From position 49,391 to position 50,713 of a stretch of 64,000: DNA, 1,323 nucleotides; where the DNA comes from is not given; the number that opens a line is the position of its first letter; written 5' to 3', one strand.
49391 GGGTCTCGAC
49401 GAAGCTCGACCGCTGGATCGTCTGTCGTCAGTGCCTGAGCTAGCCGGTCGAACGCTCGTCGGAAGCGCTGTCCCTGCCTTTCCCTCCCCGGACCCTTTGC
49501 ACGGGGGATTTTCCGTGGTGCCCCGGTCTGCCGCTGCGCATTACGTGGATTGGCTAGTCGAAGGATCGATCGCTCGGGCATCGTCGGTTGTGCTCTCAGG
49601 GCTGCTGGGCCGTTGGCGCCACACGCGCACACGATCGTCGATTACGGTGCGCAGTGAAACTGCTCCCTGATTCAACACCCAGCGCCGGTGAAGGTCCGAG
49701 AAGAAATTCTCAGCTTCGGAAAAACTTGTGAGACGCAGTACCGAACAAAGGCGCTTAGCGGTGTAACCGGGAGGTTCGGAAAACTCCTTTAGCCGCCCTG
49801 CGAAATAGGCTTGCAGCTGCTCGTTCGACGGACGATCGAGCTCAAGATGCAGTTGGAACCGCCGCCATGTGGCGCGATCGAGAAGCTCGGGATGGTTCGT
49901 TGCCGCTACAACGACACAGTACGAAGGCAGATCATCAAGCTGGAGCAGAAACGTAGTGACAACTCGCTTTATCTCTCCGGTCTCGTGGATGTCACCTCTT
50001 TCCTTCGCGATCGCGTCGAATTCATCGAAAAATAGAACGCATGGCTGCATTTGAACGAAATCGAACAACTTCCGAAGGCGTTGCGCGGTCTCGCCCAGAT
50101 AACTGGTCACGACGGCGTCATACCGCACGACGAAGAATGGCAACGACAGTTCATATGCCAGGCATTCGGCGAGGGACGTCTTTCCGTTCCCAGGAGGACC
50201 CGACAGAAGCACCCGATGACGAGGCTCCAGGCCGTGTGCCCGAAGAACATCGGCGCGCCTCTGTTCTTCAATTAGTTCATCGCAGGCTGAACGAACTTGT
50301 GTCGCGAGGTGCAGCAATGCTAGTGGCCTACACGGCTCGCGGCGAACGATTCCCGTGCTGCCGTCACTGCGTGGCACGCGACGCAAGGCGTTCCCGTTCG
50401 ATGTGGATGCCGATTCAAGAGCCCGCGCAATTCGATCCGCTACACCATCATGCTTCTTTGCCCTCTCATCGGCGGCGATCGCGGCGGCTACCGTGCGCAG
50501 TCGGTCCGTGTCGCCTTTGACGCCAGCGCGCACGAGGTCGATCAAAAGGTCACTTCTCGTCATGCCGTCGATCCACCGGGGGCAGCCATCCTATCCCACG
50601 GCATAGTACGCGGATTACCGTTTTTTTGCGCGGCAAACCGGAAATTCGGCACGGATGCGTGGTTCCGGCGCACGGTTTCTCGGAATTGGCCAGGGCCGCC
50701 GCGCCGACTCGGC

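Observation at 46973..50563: AAA+ ATPase + S8 subtilase module (IetAS-like architecture) in a low-GC defence-island-like patch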

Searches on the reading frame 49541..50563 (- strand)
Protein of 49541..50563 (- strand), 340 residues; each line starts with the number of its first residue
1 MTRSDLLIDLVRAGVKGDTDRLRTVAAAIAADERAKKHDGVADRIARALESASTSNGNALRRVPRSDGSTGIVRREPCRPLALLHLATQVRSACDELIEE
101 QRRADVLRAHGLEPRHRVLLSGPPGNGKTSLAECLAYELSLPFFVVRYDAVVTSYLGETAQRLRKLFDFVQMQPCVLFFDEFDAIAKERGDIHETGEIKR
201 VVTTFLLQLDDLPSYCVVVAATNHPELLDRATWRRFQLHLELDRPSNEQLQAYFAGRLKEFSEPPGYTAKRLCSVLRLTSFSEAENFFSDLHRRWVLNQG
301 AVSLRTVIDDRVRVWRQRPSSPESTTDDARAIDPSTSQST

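Call 3: search_protein_families(library=padloc, proteins=[window:49541-50563:-], max_evalue=0.01)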
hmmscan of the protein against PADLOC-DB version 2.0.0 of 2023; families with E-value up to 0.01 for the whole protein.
window:49541-50563:- (340 aa): 8 families
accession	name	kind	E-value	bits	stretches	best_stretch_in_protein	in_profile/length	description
PDLC04232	IetA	-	8.1e-134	444.2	1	1-323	1-324/330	-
PDLC04231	IetA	-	6.5e-94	312.6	1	1-253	1-255/262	-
PDLC02196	IetA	-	3.2e-79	265.1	1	4-314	4-321/374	-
PDLC02195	IetA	-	4e-66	221.9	1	86-309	108-331/395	-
PDLC00914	TRIP13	-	6.8e-16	56.6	1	118-296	74-267/302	TRIP13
PDLC00915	TRIP13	-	6.2e-14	50.1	1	106-309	59-275/302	TRIP13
PDLC04140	mad8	-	6.2e-05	20.6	1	113-214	25-130/314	mads_8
PDLC05079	PDC-S73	-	0.0028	14.5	1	112-138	188-214/752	-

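Call 4: search_protein_families(library=pfam, proteins=[window:49541-50563:-], max_evalue=0.01)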
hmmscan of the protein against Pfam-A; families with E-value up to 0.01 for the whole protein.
window:49541-50563:- (340 aa): 6 families
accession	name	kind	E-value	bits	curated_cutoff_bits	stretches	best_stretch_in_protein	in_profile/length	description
PF00004.35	AAA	-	7.5e-31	107.7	21.2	1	118-243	1-130/131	ATPase family associated with various cellular activities (AAA)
PF20720.3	nSTAND3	-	5.9e-06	26.5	27.2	1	112-181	14-73/155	Novel STAND NTPase 3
PF13191.12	AAA_16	-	7.1e-05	23.8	32.6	1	114-191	24-107/167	AAA ATPase domain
PF05496.18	RuvB_N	-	0.00016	21.9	27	1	114-145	32-63/159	Holliday junction DNA helicase RuvB P-loop domain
PF07728.20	AAA_5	-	0.00019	21.9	22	1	118-236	2-139/139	AAA domain (dynein-related subfamily)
PF01078.27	Mg_chelatase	-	0.0012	18.7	20.3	1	115-137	22-44/207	Magnesium chelatase, subunit ChlI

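Call 6: search_protein_families(library=ncbifam, proteins=[window:49541-50563:-], max_evalue=0.01)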
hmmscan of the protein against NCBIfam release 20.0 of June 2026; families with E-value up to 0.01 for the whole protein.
window:49541-50563:- (340 aa): 21 families
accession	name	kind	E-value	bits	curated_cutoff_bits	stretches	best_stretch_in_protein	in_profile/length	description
NF042959.1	IteA_antiphage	equivalog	1.1e-64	218.9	510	1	53-305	61-314/367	anti-phage ATPase IteA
TIGR01243.1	CDC48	subfamily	1.5e-25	89.6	802.65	1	103-235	475-610/733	CDC48 family AAA ATPase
NF003069.1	PRK03992.1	subfamily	6.1e-24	84.9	500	1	102-249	152-306/379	proteasome-activating nucleotidase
TIGR01242.2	TIGR01242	subfamily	8.6e-24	84.2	500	1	89-248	122-288/362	proteasome-activating nucleotidase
TIGR01241.2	FtsH_fam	equivalog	1.1e-22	80.6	600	1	118-248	198-335/598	ATP-dependent zinc metalloprotease FtsH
NF047747.1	PrtsmActNtasePan2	equivalog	3e-21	76.1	700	1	89-250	159-327/397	proteasome-activating nucleotidase Pan2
NF047748.1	PrtsmActNtasePan1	equivalog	2.1e-20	73.1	750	1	103-254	170-328/405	proteasome-activating nucleotidase Pan1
NF008004.0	PRK10733.1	equivalog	4.8e-19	67.8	1008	1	94-235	164-310/644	ATP-dependent zinc metalloprotease FtsH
NF041006.2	cell_div_CdvC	equivalog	1.3e-17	63.8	650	1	100-254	122-282/370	cell division protein CdvC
TIGR03689.1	pup_AAA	equivalog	2.3e-16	59.6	504.75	1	57-259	157-379/512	proteasome ATPase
NF003229.0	PRK04195.1-5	equivalog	3.2e-06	26.1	280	1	115-201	44-130/413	replication factor C large subunit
TIGR03922.1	T7SS_EccA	equivalog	3.4e-06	25.9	466.65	1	116-221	313-422/557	type VII secretion AAA-ATPase EccA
NF003745.1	PRK05342.1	equivalog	2e-05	23.7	359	1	117-192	111-193/418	ATP-dependent Clp protease ATP-binding subunit ClpX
NF000868.0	PRK00080.1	equivalog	2.8e-05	23.2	282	1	115-148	51-84/330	Holliday junction branch migration DNA helicase RuvB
TIGR00382.1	clpX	equivalog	5.5e-05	22.3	370.75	1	117-190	119-199/414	ATP-dependent protease ATP-binding subunit ClpX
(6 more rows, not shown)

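Call 12: search_solved_structures(query=window:49541-50563:-, max_evalue=1e-10)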
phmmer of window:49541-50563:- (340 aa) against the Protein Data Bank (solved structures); distinct sequences matched with E-value up to 1e-10: 264 (the best 60 are shown).
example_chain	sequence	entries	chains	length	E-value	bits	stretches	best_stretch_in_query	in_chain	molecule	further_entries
9bji_A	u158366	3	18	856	3.9e-45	157.7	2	99-238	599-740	Nuclear valosin-containing protein-like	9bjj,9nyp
7wub_D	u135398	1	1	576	4.2e-45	157.6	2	102-257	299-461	Transitional endoplasmic reticulum ATPase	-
6mck_A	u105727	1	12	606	5.3e-45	157.3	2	102-257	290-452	Transitional endoplasmic reticulum ATPase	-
7wub_C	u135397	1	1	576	6e-45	157.1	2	102-239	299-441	Transitional endoplasmic reticulum ATPase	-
7rlj_A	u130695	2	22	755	1e-44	156.3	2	102-254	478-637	Transitional endoplasmic reticulum ATPase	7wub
8yka_A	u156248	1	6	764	1.1e-44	156.3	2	102-254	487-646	Transitional endoplasmic reticulum ATPase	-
7y4w_A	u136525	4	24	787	1.2e-44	156.1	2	102-254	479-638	Transitional endoplasmic reticulum ATPase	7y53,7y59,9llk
7mdm_B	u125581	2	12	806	1.2e-44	156.1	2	102-254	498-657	Transitional endoplasmic reticulum ATPase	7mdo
9y0b_A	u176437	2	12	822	1.2e-44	156.1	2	102-254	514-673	Transitional endoplasmic reticulum ATPase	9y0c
7rlf_A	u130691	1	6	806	1.2e-44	156.1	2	102-254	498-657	Transitional endoplasmic reticulum ATPase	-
5c19_A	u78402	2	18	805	1.2e-44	156.1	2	102-254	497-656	Transitional endoplasmic reticulum ATPase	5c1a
10qq_A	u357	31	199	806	1.3e-44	156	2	102-254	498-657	Transitional endoplasmic reticulum ATPase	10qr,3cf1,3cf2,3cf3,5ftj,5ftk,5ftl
7bp8_A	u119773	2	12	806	1.3e-44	156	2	102-254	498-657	Transitional endoplasmic reticulum ATPase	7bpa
7k57_A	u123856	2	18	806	1.3e-44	156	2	102-254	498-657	Transitional endoplasmic reticulum ATPase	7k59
7bp9_A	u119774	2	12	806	1.3e-44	156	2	102-254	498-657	Transitional endoplasmic reticulum ATPase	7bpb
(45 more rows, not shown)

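Call 15: search_dna_similar(query=window:49541-50563:-, collection=plasmids, mode=protein, max_rows=40, rows=spread)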
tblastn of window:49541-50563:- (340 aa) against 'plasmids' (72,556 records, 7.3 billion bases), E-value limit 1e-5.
Records with a match: 1446; places in all: 1659; records where one place covers at least 80% of the query: 99.
Best place of each record, by identity: 60-80% 3; <60% 1443.
By first word of the organism name: Klebsiella 231; Pseudomonas 119; Rhizobium 108; Agrobacterium 65; Streptomyces 56; Burkholderia 42; Bradyrhizobium 37; Serratia 35; Nostoc 30; Clostridium 28; and 233 more.
By predicted mobility (MOB-suite, as given by PLSDB): non-mobilizable 764; conjugative 565; mobilizable 117.
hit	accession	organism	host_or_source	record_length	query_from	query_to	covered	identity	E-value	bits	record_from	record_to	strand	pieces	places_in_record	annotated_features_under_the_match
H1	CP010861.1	Marinovum algicola DG 898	-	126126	1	337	99%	65.7%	1e-133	427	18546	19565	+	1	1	ATPase of the AAA+ class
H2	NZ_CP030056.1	Bradyrhizobium sp. CCBAU 53340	Arachis hypogaea,Microbe,nodule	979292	1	318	94%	51.9%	7e-94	312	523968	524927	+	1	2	ATP-binding protein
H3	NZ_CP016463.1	Bosea sp. RAC05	Microbial isolate,Algal phycosphere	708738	5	297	86%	37.4%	5e-54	197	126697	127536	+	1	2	ATP-binding protein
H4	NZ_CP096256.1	Bradyrhizobium barranii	Glycine max cv. AC Glengarry,Cell ...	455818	1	259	76%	39.4%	2e-41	161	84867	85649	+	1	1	ATP-binding protein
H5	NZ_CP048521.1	Agrobacterium tumefaciens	walnut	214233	1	261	77%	38.3%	7e-43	165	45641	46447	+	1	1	ATP-binding protein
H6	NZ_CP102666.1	Sphingobium sp. JS3065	whole organism,chemical plant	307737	1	262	77%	37.5%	6e-41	159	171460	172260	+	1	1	ATP-binding protein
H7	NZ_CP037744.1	Klebsiella pneumoniae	Homo sapiens,urine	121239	10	265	75%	37.7%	2e-44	169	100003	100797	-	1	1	ATP-binding protein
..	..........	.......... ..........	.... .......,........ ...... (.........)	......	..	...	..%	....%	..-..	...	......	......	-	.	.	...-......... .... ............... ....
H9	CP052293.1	Klebsiella pneumoniae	Homo sapiens,blood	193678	10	265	75%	37.7%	2e-44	169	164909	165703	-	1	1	ATP-binding protein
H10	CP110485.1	Klebsiella pneumoniae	Homo sapiens,rectal swab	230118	10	265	75%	37.7%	2e-44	169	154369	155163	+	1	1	ATP-binding protein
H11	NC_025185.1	Klebsiella pneumoniae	Homo sapiens,urine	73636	10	265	75%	37.7%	3e-44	169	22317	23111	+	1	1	ATP-binding protein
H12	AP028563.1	Serratia marcescens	Homo sapiens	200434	10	265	75%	37.7%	3e-44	169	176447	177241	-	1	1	ATPase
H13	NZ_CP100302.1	Burkholderia glumae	cell culture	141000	1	261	77%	36.2%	6e-40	157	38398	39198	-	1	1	ATP-binding protein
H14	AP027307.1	Sphingobium sp. RC1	-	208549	1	262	77%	35.7%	1e-38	153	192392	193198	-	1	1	ATPase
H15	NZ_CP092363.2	Mycolicibacterium crocinum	-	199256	7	255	73%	36.2%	2e-32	134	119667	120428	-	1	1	ATP-binding protein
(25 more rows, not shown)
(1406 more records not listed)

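Call 16: get_annotated_region(hit=H1, flank=6000)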
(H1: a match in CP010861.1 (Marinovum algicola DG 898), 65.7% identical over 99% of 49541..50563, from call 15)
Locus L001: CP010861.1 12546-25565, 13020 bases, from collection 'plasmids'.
description: Marinovum algicola DG 898 plasmid pMaD6, complete sequence
organism: Marinovum algicola DG 898 (NCBI taxid 988812)
taxonomy: Bacteria; Pseudomonadota; Alphaproteobacteria; Rhodobacterales; Roseobacteraceae; Marinovum; Marinovum algicola; Marinovum algicola DG 898
host: -; source: -; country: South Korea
typing (MOB-suite, as given by PLSDB): conjugative; replicon rep_cluster_579; relaxase MOBP; mating-pair formation MPF_T
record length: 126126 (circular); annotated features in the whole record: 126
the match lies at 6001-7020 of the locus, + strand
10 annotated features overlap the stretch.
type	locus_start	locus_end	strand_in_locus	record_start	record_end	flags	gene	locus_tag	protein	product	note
CDS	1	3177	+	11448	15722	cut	-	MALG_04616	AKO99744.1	Methyltransferase small domain protein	-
CDS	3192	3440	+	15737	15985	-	-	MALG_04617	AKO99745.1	hypothetical protein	-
CDS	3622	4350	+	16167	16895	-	-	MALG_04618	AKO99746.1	hypothetical protein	-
CDS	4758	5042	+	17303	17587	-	-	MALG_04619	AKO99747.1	hypothetical protein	-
CDS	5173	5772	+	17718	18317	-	-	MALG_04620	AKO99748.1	putative membrane protein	-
CDS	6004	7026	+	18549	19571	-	-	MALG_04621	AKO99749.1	ATPase of the AAA+ class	-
CDS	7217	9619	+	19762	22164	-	-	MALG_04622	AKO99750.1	Subtilase family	-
CDS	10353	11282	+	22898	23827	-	-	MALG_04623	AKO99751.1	hypothetical protein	-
CDS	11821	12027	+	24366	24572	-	-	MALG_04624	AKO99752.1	hypothetical protein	-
CDS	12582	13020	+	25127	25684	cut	-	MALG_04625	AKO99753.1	hypothetical protein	-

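Call 17: get_annotated_region(hit=H5, flank=5000)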
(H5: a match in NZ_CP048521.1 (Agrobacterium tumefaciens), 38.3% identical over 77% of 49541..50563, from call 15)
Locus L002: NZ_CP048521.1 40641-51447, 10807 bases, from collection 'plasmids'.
description: Agrobacterium tumefaciens strain Sta005 plasmid pTi, complete sequence
organism: Agrobacterium tumefaciens (NCBI taxid 358)
taxonomy: Bacteria; Pseudomonadota; Alphaproteobacteria; Hyphomicrobiales; Rhizobiaceae; Agrobacterium; Agrobacterium tumefaciens
host: -; source: walnut; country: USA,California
typing (MOB-suite, as given by PLSDB): conjugative; replicon rep_cluster_490; relaxase MOBQ; mating-pair formation MPF_T
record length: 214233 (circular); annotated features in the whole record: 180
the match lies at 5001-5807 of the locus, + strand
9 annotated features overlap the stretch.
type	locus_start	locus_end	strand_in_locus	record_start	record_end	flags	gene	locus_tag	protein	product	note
CDS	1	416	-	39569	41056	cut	-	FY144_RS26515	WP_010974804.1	NAD(P)/FAD-dependent oxidoreductase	-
CDS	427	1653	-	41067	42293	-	-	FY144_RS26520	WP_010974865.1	LLM class flavin-dependent oxidoreductase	-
CDS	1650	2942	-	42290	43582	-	-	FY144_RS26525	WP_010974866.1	NtaA/DmoA family FMN-dependent monooxygenase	GO:0008152 - metabolic process [Evidence IEA]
CDS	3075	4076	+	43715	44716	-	-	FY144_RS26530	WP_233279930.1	LysR family transcriptional regulator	-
CDS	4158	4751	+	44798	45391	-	-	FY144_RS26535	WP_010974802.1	DUF6088 family protein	-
CDS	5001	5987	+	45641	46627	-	-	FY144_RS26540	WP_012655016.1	ATP-binding protein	-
CDS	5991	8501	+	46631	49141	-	-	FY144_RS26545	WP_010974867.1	S8 family peptidase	-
CDS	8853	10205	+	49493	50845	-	-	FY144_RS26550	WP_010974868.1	LLM class flavin-dependent oxidoreductase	-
CDS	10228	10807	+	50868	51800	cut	-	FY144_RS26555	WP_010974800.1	aliphatic sulfonate ABC transporter substrate-binding protein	GO:0042918 - alkanesulfonate transport [Evidence IEA]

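Call 18: search_protein_families(library=padloc, proteins=[L002:5001-5987:+, L002:5991-8501:+, L001:6004-7026:+, L001:7217-9619:+], max_evalue=0.00001)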
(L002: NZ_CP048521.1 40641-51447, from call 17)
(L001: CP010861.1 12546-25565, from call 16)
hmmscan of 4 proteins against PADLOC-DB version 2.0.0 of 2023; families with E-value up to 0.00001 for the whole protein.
L002:5001-5987:+ (328 aa): 6 families
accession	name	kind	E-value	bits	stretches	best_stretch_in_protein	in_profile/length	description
PDLC02196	IetA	-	2.6e-71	239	1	2-323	2-322/374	-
PDLC04232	IetA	-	1.3e-66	223.3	1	1-313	1-307/330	-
PDLC02195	IetA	-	9.4e-57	191.1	1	51-311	65-325/395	-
PDLC04231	IetA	-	1.1e-37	128.3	1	1-255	1-249/262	-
PDLC00914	TRIP13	-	3.8e-12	44.3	1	126-281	74-246/302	TRIP13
PDLC00915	TRIP13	-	5.5e-12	43.7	1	90-316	29-285/302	TRIP13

L002:5991-8501:+ (836 aa): 4 families
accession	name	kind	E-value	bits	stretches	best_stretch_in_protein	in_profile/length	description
PDLC02198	IetS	-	4.8e-25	85.6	1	283-822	246-777/795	-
PDLC04233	IetS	-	1.2e-22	77.8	1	467-829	499-849/855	-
PDLC02201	IetS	-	1.4e-12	44.7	1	333-659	288-576/781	-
PDLC02197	IetS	-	3.8e-12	43.3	1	208-649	178-579/749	-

L001:6004-7026:+ (340 aa): 6 families
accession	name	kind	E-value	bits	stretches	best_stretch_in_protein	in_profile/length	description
PDLC04232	IetA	-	1.9e-131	436.4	1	2-323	3-322/330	-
PDLC04231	IetA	-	1.3e-92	308.3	1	2-255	3-255/262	-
PDLC02196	IetA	-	5.5e-81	270.9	1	4-320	5-325/374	-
PDLC02195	IetA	-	1.1e-61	207.3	1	87-309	107-329/395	-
PDLC00914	TRIP13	-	1.1e-11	42.7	1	121-296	75-265/302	TRIP13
PDLC00915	TRIP13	-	3.3e-11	41.2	1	108-261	59-225/302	TRIP13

L001:7217-9619:+ (800 aa): 7 families
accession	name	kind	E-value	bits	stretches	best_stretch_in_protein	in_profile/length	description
PDLC04233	IetS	-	3.5e-202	671.8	1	1-799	70-849/855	-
PDLC04234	IetS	-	1.8e-98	328.4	1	47-591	118-656/656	-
PDLC02198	IetS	-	1.5e-28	97.2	1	273-717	286-696/795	-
PDLC02199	IetS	-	7.7e-16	55.4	1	273-513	343-547/826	-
PDLC02197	IetS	-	7.2e-15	52.3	1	272-503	287-476/749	-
PDLC02201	IetS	-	1.3e-08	31.6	0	430-667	406-590/781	-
PDLC02200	IetS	-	4.2e-06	23.2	0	276-506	302-500/780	-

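Call 20: search_protein_families(library=ncbifam, proteins=[L002:5001-5987:+, L002:5991-8501:+], max_evalue=0.00001)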
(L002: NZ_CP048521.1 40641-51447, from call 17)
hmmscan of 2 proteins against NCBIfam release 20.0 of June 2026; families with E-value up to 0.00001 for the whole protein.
L002:5001-5987:+ (328 aa): 12 families
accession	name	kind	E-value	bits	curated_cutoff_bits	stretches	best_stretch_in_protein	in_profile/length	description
NF042959.1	IteA_antiphage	equivalog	1.4e-58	198.8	510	1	15-318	15-320/367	anti-phage ATPase IteA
NF003069.1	PRK03992.1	subfamily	1.4e-33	116.6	500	1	111-320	153-370/379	proteasome-activating nucleotidase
TIGR01242.2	TIGR01242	subfamily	5.4e-31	107.9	500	1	113-321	138-354/362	proteasome-activating nucleotidase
TIGR01241.2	FtsH_fam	equivalog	1.3e-29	103.5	600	1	124-319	196-399/598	ATP-dependent zinc metalloprotease FtsH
NF047747.1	PrtsmActNtasePan2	equivalog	3.2e-27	95.8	700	1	111-319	173-389/397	proteasome-activating nucleotidase Pan2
TIGR01243.1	CDC48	subfamily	4.3e-26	91.4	802.65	1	112-302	201-396/733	CDC48 family AAA ATPase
NF047748.1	PrtsmActNtasePan1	equivalog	1.6e-25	90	750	1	104-319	163-386/405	proteasome-activating nucleotidase Pan1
NF008004.0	PRK10733.1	equivalog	2.3e-23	82.1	1008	1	123-305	185-375/644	ATP-dependent zinc metalloprotease FtsH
NF041006.2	cell_div_CdvC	equivalog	6.9e-23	81.1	650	1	82-298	95-318/370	cell division protein CdvC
TIGR03689.1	pup_AAA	equivalog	4.6e-15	55.3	504.75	1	110-292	203-400/512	proteasome ATPase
TIGR03922.1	T7SS_EccA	equivalog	1.2e-08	34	466.65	1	123-250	312-448/557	type VII secretion AAA-ATPase EccA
NF003229.0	PRK04195.1-5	equivalog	7.2e-06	25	280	1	122-210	42-128/413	replication factor C large subunit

L002:5991-8501:+ (836 aa): 1 family
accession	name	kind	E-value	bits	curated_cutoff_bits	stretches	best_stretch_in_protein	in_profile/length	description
NF042956.1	IteS_antiphage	equivalog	1.7e-10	39.9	900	1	239-648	206-576/747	S8 family anti-phage peptidase IteS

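Call 21: find_encoding_contigs(protein=window:49541-50563:-, flank=10000, max_places=6)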
Protein window:49541-50563:- (340 aa): 1 contig read that carries it; 1 place shown.
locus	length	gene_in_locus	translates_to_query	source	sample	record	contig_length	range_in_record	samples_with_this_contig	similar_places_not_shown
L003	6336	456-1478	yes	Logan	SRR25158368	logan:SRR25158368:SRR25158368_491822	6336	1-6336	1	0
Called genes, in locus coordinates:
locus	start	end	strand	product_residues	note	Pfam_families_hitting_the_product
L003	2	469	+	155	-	?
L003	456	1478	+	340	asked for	PF20720:nSTAND3 (weak), PF00004:AAA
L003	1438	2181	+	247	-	-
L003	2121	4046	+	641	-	PF00082:Peptidase_S8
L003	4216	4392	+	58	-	-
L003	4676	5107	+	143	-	-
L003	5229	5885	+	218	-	PF19649:DUF6152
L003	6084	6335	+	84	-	?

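Call 65: list_cluster_members(proteins=[P0004, window:49541-50563:-])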
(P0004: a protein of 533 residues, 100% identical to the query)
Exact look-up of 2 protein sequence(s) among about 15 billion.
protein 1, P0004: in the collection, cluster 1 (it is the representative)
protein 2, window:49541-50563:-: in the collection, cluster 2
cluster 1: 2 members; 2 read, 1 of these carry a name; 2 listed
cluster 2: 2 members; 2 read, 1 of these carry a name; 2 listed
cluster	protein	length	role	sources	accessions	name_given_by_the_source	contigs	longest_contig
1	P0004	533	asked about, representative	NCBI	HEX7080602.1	MAG TPA: S8 family serine peptidase [Gammaproteobacteria bacterium]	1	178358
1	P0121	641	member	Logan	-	-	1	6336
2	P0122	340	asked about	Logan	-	-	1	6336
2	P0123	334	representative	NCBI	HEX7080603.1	MAG TPA: ATP-binding protein [Gammaproteobacteria bacterium]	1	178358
